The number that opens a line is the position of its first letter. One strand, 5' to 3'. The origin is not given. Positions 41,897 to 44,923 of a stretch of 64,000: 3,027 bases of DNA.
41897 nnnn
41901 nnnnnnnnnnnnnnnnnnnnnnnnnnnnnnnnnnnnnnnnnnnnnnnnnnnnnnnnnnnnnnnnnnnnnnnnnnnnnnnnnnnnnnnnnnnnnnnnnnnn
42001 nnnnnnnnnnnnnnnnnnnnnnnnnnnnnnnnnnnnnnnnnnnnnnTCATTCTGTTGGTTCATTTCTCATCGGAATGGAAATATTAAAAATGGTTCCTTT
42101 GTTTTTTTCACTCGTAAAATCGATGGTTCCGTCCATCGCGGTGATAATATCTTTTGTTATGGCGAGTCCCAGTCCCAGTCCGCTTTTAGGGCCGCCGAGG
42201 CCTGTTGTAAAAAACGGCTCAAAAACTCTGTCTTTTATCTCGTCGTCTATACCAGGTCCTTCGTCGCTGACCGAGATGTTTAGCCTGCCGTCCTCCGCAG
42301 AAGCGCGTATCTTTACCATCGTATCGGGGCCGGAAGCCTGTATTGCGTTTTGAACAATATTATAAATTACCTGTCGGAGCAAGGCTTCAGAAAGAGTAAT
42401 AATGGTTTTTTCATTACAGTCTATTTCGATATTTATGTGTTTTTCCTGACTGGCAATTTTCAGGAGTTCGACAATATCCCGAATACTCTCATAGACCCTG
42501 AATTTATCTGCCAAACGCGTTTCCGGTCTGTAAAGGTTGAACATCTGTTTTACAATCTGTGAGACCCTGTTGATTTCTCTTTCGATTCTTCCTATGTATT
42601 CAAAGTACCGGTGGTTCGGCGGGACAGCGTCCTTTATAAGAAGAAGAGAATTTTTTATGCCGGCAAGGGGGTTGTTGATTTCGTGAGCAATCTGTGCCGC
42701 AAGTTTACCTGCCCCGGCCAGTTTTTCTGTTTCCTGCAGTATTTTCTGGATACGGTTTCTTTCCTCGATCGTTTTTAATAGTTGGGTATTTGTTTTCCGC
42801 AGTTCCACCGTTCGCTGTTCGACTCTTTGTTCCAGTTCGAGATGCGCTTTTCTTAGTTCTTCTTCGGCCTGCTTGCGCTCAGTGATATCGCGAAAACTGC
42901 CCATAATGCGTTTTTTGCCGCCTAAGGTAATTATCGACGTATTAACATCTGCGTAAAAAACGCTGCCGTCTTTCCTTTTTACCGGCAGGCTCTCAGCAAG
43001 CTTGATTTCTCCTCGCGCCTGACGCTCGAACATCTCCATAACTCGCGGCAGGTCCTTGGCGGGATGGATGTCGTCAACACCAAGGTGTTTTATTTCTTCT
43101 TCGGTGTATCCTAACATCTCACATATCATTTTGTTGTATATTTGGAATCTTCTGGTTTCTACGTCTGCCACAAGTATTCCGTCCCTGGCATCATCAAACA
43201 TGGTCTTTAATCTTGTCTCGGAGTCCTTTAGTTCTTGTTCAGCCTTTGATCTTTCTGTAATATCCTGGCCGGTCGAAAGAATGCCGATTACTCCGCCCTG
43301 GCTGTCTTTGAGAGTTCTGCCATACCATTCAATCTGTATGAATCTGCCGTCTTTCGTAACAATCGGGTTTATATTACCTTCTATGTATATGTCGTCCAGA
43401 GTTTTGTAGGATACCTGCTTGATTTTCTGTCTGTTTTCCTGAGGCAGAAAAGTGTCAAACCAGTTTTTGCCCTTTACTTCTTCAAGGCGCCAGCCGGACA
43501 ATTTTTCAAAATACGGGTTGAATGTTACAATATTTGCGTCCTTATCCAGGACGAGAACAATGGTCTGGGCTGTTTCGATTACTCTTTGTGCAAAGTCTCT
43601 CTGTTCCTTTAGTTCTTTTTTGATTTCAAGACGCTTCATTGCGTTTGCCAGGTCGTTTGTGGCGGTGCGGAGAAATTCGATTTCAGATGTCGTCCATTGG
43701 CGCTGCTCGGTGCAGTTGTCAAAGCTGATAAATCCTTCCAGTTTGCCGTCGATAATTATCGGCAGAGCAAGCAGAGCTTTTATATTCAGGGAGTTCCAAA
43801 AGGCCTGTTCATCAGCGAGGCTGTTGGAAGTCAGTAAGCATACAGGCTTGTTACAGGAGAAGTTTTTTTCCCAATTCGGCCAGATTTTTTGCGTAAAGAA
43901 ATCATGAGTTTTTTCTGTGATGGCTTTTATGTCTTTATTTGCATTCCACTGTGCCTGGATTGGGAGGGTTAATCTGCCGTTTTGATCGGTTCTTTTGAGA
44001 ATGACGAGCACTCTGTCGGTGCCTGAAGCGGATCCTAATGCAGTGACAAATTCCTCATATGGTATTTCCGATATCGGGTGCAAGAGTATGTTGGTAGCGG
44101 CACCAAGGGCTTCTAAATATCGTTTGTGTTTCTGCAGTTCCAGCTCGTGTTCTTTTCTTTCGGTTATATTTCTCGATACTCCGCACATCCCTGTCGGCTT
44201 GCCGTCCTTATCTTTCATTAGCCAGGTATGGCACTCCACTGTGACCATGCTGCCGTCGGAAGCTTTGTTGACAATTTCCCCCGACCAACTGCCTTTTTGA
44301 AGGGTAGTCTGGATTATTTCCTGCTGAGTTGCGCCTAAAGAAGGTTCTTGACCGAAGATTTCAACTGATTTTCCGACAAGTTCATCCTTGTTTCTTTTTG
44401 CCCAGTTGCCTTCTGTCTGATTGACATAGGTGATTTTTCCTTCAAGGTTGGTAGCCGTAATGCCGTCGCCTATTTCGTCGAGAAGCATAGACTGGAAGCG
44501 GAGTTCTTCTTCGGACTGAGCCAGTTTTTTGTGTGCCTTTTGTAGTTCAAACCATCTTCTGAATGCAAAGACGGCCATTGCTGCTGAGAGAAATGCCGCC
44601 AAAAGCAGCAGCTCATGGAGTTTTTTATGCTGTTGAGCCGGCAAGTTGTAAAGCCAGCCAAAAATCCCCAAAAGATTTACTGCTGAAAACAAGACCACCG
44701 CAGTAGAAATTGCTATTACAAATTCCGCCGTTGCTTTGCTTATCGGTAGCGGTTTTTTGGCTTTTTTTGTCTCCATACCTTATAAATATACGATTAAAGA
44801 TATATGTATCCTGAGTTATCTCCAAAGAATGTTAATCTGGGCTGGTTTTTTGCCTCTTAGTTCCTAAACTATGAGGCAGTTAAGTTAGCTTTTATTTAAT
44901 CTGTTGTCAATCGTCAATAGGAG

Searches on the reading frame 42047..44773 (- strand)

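Call 86: search_protein_families(library=ncbifam, proteins=[window:42047-44773:-], max_evalue=0.001)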
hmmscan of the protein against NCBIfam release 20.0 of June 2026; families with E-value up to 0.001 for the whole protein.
window:42047-44773:- (908 aa): 96 families (the best 25 are shown)
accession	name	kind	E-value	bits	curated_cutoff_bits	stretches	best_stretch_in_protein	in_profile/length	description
NF008468.0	PRK11360.1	equivalog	9.2e-81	272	646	4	667-905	375-611/616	two-component system sensor histidine kinase AtoS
TIGR00229.1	sensory_box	domain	1.3e-64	216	22.9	3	516-640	1-126/126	PAS domain S-box protein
NF052573.1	HisKinEspAMyxo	equivalog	3.4e-51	174.2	1400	3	667-901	363-610/755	serine histidine kinase EspA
NF046044.1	PnpS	equivalog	4.1e-51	174.2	400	3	693-901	175-390/390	two-component system histidine kinase PnpS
NF047874.1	MASE3_PAS_HK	subfamily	8.1e-44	150.4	560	3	505-905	250-628/655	MASE3 domain-containing sensor histidine kinase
NF010411.0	PRK13837.1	equivalog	3.8e-43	147.6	647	1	667-905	429-678/828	two-component system VirA-like sensor kinase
NF052574.1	HisKinEspCMyxo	equivalog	2.7e-42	144.9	1200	2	670-902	399-637/785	serine histidine kinase EspC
NF008302.0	PRK11091.1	equivalog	7.3e-40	136.9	838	4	668-902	265-505/779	aerobic respiration two-component sensor histidine kinase ArcB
NF033092.0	HK_WalK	equivalog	6.1e-39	134.1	725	2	692-902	376-594/594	cell wall metabolism sensor histidine kinase WalK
NF007688.0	PRK10364.1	equivalog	3.1e-38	131.7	479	1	669-904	221-453/460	two-component system sensor histidine kinase ZraS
TIGR02956.1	TMAO_torS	equivalog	1.3e-37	129.4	676.5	1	631-903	409-683/967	TMAO reductase system sensor histidine kinase/response regulator TorS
TIGR02966.1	phoR_proteo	equivalog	3.6e-36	124.8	334.2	1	692-899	118-332/333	phosphate regulon sensor histidine kinase PhoR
NF053867.1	SprKinKinDBac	equivalog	6.8e-36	123.8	775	1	666-904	267-499/500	sporulation kinase KinD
NF008312.0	PRK11100.1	equivalog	5.4e-34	117.8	356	1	688-902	256-474/477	two-component system sensor histidine kinase CreC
NF041777.1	sens_FixL_Rhizob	equivalog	2.4e-32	112.2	850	2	673-903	247-482/485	sensor protein FixL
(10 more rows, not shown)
